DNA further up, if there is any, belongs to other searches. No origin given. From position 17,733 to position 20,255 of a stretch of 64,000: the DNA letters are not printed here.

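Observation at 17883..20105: GH57 glycoside hydrolase fused to an APH/maltokinase-like kinase, next to glgA and a PHP phosphoesterase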

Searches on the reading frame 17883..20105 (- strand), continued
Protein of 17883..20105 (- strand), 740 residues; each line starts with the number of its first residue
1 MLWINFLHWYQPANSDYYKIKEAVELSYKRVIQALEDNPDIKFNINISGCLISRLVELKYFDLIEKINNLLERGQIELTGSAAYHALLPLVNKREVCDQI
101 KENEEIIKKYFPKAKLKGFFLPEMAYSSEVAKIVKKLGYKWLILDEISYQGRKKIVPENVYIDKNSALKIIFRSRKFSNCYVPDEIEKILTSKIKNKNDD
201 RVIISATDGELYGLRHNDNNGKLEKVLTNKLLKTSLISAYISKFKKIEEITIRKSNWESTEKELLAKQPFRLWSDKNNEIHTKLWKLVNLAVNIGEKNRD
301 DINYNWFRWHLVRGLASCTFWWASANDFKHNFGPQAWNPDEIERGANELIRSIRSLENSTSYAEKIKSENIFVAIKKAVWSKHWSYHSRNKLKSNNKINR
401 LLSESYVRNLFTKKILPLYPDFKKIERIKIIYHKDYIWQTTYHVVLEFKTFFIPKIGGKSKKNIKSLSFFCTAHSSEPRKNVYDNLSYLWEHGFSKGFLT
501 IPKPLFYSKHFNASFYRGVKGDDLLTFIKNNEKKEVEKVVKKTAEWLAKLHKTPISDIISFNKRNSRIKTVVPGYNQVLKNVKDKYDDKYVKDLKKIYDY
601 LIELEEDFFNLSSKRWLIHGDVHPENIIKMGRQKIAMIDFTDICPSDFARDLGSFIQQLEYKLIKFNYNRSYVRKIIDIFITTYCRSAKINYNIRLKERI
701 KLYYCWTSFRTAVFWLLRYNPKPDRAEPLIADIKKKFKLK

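Call 18: search_protein_families(library=pfam, proteins=[L008:7384-8370:+, L008:8377-9261:+, L008:10740-11732:+, L002:10328-10894:+, L004:9217-10239:+, L008:4766-5989:+], max_evalue=0.1)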
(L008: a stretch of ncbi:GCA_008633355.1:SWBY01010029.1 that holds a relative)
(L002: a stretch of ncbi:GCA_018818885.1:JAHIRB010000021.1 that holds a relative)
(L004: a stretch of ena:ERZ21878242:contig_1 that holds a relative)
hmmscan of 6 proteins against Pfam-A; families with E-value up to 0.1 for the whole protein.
L008:7384-8370:+ (328 aa): 1 family
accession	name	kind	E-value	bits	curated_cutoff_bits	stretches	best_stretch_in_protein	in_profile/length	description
PF01636.29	APH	-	0.014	15.6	23.2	1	191-261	149-221/239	Phosphotransferase enzyme family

L008:8377-9261:+ (294 aa): 3 families
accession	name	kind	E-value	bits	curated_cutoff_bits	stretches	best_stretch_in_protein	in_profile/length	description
PF02811.25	PHP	-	2.2e-14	54.6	26.4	1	6-116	1-100/164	PHP domain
PF11116.13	DUF2624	-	0.05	14.9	24.7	0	19-37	16-34/83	Protein of unknown function (DUF2624)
PF07498.18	Rho_N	-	0.058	13.8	24.9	0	18-32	5-19/43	Rho termination factor, N-terminal domain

L008:10740-11732:+ (330 aa): 5 families
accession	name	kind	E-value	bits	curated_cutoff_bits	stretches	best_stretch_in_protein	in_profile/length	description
PF01087.27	GalP_UDP_transf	-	1.6e-13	52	22.1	1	104-182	106-184/184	Galactose-1-phosphate uridyl transferase, N-terminal domain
PF16285.10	DUF4931_N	-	1.6e-11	44.8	24.1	1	53-176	9-119/124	Domain of unknown function (DUF4931) N-terminal domain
PF16268.10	DUF4921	-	3.8e-07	29.8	28.5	1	129-322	199-388/425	Domain of unknown function (DUF4921)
PF01230.28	HIT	-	1.2e-06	29.5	21.5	1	217-281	8-74/98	HIT domain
PF02744.22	GalP_UDP_tr_C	-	0.0041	17.3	29.2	1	193-285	6-102/165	Galactose-1-phosphate uridyl transferase, C-terminal domain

L002:10328-10894:+ (188 aa): 1 family
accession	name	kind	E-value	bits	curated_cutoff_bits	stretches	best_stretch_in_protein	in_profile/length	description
PF02223.23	Thymidylate_kin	-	0.00094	19.4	27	1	68-172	77-176/185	Thymidylate kinase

L004:9217-10239:+ (340 aa): 6 families
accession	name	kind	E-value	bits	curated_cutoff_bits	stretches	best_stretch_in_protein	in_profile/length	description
PF01636.29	APH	-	5.2e-16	59.6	23.2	1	94-257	46-210/239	Phosphotransferase enzyme family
PF04655.20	APH_6_hur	-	0.0061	16.4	27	1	133-277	91-219/252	Aminoglycoside/hydroxyurea antibiotic resistance kinase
PF19974.5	TCAD9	-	0.0067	16.1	40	1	191-254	276-335/429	Ternary complex associated domain 9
PF02958.26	EcKL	-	0.025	14.4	22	1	171-257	169-261/294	Ecdysteroid kinase-like family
PF14959.11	GSAP-16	-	0.063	13.6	27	0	82-141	31-90/108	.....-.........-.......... protein C-term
PF06988.16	NifT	-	0.079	13.2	22.6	0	124-168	12-55/64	NifT/FixU protein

L008:4766-5989:+ (407 aa): 2 families
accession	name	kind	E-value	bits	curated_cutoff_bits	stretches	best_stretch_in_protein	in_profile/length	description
PF03065.20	Glyco_hydro_57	-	2.9e-46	158.5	21.2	1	10-256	30-288/291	Glycosyl hydrolase family 57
PF01522.26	Polysacc_deac_1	-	0.00018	21.9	23.1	1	25-141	18-122/124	Polysaccharide deacetylase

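Call 30: predict_structure(alignment_id=A2)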
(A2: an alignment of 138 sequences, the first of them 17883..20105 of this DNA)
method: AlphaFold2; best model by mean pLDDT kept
length: 740 residues; sequences in the alignment: 138
mean_pLDDT: 94.4   pTM: 0.73
mean pLDDT of the five models: 94.4, 93.7, 93.4, 92.4, 92.5
residues with pLDDT >= 90: 648; 70-90: 74; 50-70: 17; < 50: 1
segments of 3 or more residues with pLDDT < 50: none
pLDDT, mean of each block of 10 residues (from residue 1): 98 93 95 98 98 98 99 98 98 97 98 98 98 99 96 93 98 94 95 82 96 83 96 98 97 96 95 94 98 96 97 96 85 76 96 92 95 96 74 75 96 98 96 88 96 78 89 92 96 96 97 97 98 98 98 90 89 93 96 98 96 95 97 96 96 98 97 98 98 97 98 94 96 96
secondary structure, 60 per line:
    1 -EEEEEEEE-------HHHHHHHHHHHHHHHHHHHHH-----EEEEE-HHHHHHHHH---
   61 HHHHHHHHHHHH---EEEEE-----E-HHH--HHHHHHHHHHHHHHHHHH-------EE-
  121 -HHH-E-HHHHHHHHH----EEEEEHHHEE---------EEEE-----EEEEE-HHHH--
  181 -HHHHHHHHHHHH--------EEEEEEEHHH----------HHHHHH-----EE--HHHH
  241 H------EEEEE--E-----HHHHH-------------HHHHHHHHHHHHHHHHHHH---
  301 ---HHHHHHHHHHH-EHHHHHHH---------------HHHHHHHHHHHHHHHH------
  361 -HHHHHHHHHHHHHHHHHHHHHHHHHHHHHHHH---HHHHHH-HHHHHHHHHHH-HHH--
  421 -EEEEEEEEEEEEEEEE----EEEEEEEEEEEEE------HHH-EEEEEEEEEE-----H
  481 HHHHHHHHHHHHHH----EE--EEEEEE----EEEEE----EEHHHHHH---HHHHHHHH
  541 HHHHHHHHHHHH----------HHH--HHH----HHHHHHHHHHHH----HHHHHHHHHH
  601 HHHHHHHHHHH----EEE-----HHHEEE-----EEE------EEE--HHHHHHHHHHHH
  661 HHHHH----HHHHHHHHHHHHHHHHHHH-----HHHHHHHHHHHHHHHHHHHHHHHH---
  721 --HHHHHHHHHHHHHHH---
elements in order (helices of 4 or more, strands of 3 or more residues): E2-9 H17-37 E43-47 H49-57 H61-72 E76-80 H93-110 H128-136 E141-145 E160-163 E169-173 H175-178 H182-193 E202-208 H222-227 H237-241 E248-252 H261-265 H279-297 H304-314 H317-323 H339-354 H362-393 H397-402 H404-414 E422-437 E442-454 E465-474 H480-494 E503-508 E513-517 H524-529 H533-552 H575-586 H591-611 E616-618 E627-629 E635-637 E644-646 H649-665 H670-688 H694-717 H723-737

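Call 34: fold_search(model_id=the predicted structure, library=pdb)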
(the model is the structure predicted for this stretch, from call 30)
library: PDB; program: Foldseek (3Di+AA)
matches with E <= 10: 1908; with E <= 0.001: 209
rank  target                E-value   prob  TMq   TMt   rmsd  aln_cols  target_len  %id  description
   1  1k1x_A                9.6e-16  1.00  0.40  0.46  13.5       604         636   14  Crystal structure of 4-alpha-glucanotransferase from thermococcus litoralis (released 2003-06-17)
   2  1k1x_B                1.2e-15  1.00  0.40  0.46  13.3       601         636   15  Crystal structure of 4-alpha-glucanotransferase from thermococcus litoralis (released 2003-06-17)
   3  1k1w                  3.2e-15  1.00  0.39  0.46  13.6       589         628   13  Crystal structure of 4-alpha-glucanotransferase from thermococcus litoralis (released 2003-06-17)
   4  3p0b                  5.0e-14  1.00  0.39  0.54   6.4       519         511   15  Thermus thermophilus family GH57 branching enzyme: crystal structure, mechanism of action and products formed (released 2010-10-20)
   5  1ufa                  1.4e-13  1.00  0.40  0.56   5.9       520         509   16  Crystal structure of TT1467 from Thermus thermophilus HB8 (released 2003-11-28)
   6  5wu7_A                2.9e-13  1.00  0.37  0.50   7.1       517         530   16  Crystal structure of GH57-type branching enzyme from hyperthermophilic archaeon Pyrococcus horikoshii (released 2017-03-08)
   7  7e1y_A                4.7e-13  1.00  0.37  0.50  18.6       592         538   15  Staphylothermus marinus amylopullulanase -SmApu (released 2022-02-09)
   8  2b5d                  1.0e-12  1.00  0.38  0.53   6.8       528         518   13  Crystal structure of the novel alpha-amylase AmyC from Thermotoga maritima (released 2006-03-07)
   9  3n8t                  3.6e-12  1.00  0.36  0.47   8.0       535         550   15  Native structure of TK1436, a GH57 branching enzyme from hyperthermophilic archaeon Thermococcus kodakaraensis (released 2010-10-27)
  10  5wu7_B                6.1e-12  1.00  0.38  0.51   6.8       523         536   16  Crystal structure of GH57-type branching enzyme from hyperthermophilic archaeon Pyrococcus horikoshii (released 2017-03-08)
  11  9jlr_D                1.7e-11  1.00  0.37  0.55   6.0       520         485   14  Crystal structure of GH57 family amylopullulanase from Aquifex aeolicus mutant E256Q in complex with maltopentaose (released 2025-06-04)
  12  9jlu_A                1.7e-11  1.00  0.37  0.56   5.5       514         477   14  GH57 family amylopullulanase from Aquifex aeolicus D352N mutant complex with beta-cyclodextrin (released 2025-06-04)
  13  9kyq_B                3.1e-11  1.00  0.37  0.56   5.7       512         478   15  GH57 family amylopullulanase from Aquifex aeolicus wild type co-crystallize with gama-cyclodextrin (released 2025-06-04)
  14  9ihu_A                3.4e-11  1.00  0.36  0.54   6.0       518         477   15  GH57 family Amylopullulanase from Aquifex aeolicus (released 2025-06-04)
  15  9k7c_A                3.7e-11  1.00  0.37  0.55   5.3       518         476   14  Crystal structure of GH57 family amylopullulanase from Aquifex aeolicus mutant E256Q in complex with maltopentaose (released 2025-06-04)
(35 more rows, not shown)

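Call 60: search_protein_representatives(protein=window:17883-20105:-)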
Query: 740 residues. Proteins with E-value up to 0.001 (for the whole library): 1708; up to 1e-10: 707; up to 1e-30: 235. The best 150 are listed.
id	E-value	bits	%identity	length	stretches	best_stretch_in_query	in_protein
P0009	0.0e+00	1122.8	67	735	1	1-737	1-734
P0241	1.5e-136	473.2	37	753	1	2-733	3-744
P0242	3.2e-114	399.4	51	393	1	1-387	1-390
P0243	8.9e-111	388.0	49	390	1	1-390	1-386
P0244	8.1e-103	361.7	46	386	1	1-386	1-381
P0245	1.6e-98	347.6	44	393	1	1-389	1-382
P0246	1.7e-97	344.1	46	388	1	3-389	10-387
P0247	1.7e-97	344.1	48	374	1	2-385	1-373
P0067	1.6e-96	340.9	51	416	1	3-385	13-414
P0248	4.8e-94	332.7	47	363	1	395-737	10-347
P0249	2.2e-93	330.5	54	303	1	88-389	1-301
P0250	3.8e-86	306.6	46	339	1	395-737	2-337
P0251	5.1e-86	306.2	42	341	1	396-737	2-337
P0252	1.9e-85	304.3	41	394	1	2-390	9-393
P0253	2.1e-84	300.9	43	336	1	396-733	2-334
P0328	9.5e-51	189.6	36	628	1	6-388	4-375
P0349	1.8e-46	175.5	33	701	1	1-375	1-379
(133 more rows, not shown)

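Call 62: search_protein_families(library=pfam, proteins=[P0349, P0328, P0241], max_evalue=0.001)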
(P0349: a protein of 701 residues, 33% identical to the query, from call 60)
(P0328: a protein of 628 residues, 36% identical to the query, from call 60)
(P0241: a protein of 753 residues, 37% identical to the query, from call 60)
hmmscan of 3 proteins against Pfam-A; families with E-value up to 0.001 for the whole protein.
P0349 (701 aa): 3 families
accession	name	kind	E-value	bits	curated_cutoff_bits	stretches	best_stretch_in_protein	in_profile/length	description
PF03065.20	Glyco_hydro_57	-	8.4e-37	127.5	21.2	1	10-231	30-262/291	Glycosyl hydrolase family 57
PF02151.25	UVR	-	2.2e-05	24.5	21.5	1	421-452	3-34/36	UvrB/uvrC motif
PF01522.26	Polysacc_deac_1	-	0.0002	21.7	23.1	1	38-139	30-121/124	Polysaccharide deacetylase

P0328 (628 aa): 1 family
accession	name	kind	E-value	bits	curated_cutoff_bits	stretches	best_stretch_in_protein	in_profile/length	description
PF03065.20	Glyco_hydro_57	-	5.4e-20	72.3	21.2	1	24-192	46-205/291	Glycosyl hydrolase family 57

P0241 (753 aa): 5 families
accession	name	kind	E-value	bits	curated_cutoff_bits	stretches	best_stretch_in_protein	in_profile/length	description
PF03065.20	Glyco_hydro_57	-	2e-33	116.4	21.2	1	24-244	51-283/291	Glycosyl hydrolase family 57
PF01636.29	APH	-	1.6e-11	44.9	23.2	1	487-668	43-210/239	Phosphotransferase enzyme family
PF01522.26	Polysacc_deac_1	-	0.00021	21.7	23.1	1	65-142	48-122/124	Polysaccharide deacetylase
PF19974.5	TCAD9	-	0.00022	21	40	0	542-673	240-343/429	Ternary complex associated domain 9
PF02958.26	EcKL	-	0.00064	19.6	22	0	589-668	179-261/294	Ecdysteroid kinase-like family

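Call 80: find_encoding_contigs(protein=P0098, flank=7000, max_places=1)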
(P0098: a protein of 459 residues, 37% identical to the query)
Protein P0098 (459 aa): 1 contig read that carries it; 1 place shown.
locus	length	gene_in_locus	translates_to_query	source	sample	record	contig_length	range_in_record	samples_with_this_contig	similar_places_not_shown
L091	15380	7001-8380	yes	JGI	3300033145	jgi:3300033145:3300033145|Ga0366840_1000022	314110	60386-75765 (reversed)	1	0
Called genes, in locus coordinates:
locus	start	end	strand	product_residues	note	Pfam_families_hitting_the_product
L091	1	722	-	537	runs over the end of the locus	PF09852:DUF2079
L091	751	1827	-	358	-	PF01380:SIS (faint), PF10432:bact-PGI_C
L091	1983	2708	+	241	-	PF20772:TACO1_YebC_N, PF01709:Transcrip_reg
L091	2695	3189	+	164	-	PF02075:RuvC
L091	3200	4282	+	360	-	PF00723:Glyco_hydro_15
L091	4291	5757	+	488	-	PF08323:Glyco_transf_5, PF13439:Glyco_transf_4 (weak), PF13579:Glyco_trans_4_4 (faint), PF00534:Glycos_transf_1, PF13692:Glyco_trans_1_4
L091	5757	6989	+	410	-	PF01074:Glyco_hydro_38N (weak), PF03065:Glyco_hydro_57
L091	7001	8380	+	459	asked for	PF03065:Glyco_hydro_57, PF01522:Polysacc_deac_1 (weak), PF02151:UVR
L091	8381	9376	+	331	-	-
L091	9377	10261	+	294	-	PF02811:PHP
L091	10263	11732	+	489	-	PF08323:Glyco_transf_5, PF13439:Glyco_transf_4 (faint), PF00534:Glycos_transf_1, PF13692:Glyco_trans_1_4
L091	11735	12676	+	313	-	PF01087:GalP_UDP_transf, PF16268:DUF4921 (faint), PF16285:DUF4931_N, PF01230:HIT (faint)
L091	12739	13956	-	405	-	PF00579:tRNA-synt_1b, PF22421:SYY_C-terminal, PF01479:S4 (weak)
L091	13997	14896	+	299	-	PF00480:ROK, PF02685:Glucokinase (weak)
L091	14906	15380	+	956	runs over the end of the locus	PF00912:Transgly, PF00905:Transpeptidase, PF17957:Big_7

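Call 81: find_encoding_contigs(protein=P0108, flank=7000, max_places=1)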
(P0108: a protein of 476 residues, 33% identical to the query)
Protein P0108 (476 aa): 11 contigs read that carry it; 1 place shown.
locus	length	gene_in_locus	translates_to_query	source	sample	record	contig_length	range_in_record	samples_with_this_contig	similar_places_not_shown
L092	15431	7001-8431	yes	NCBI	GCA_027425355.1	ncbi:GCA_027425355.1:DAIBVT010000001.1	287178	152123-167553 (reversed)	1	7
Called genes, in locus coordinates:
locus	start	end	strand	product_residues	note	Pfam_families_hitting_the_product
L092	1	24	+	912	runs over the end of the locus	PF01270:Glyco_hydro_8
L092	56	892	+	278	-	PF01925:TauE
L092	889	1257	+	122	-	PF07843:DUF1634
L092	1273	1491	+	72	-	PF11146:DUF2905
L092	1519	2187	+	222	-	PF00730:HhH-GPD, PF00633:HHH (weak)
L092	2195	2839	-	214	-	-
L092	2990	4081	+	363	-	PF11969:DcpS_C (faint)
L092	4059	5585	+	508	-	PF08323:Glyco_transf_5, PF00534:Glycos_transf_1, PF13692:Glyco_trans_1_4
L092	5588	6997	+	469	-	PF03065:Glyco_hydro_57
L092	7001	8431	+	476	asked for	PF03065:Glyco_hydro_57, PF02151:UVR (weak)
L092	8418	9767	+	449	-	PF08323:Glyco_transf_5, PF00534:Glycos_transf_1, PF13692:Glyco_trans_1_4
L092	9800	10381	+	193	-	PF06941:NT5C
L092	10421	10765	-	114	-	-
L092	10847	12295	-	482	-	PF01336:tRNA_anti-codon, PF00152:tRNA-synt_2, PF01409:tRNA-synt_2d (faint)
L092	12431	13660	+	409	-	PF00587:tRNA-synt_2b, PF03129:HGTP_anticodon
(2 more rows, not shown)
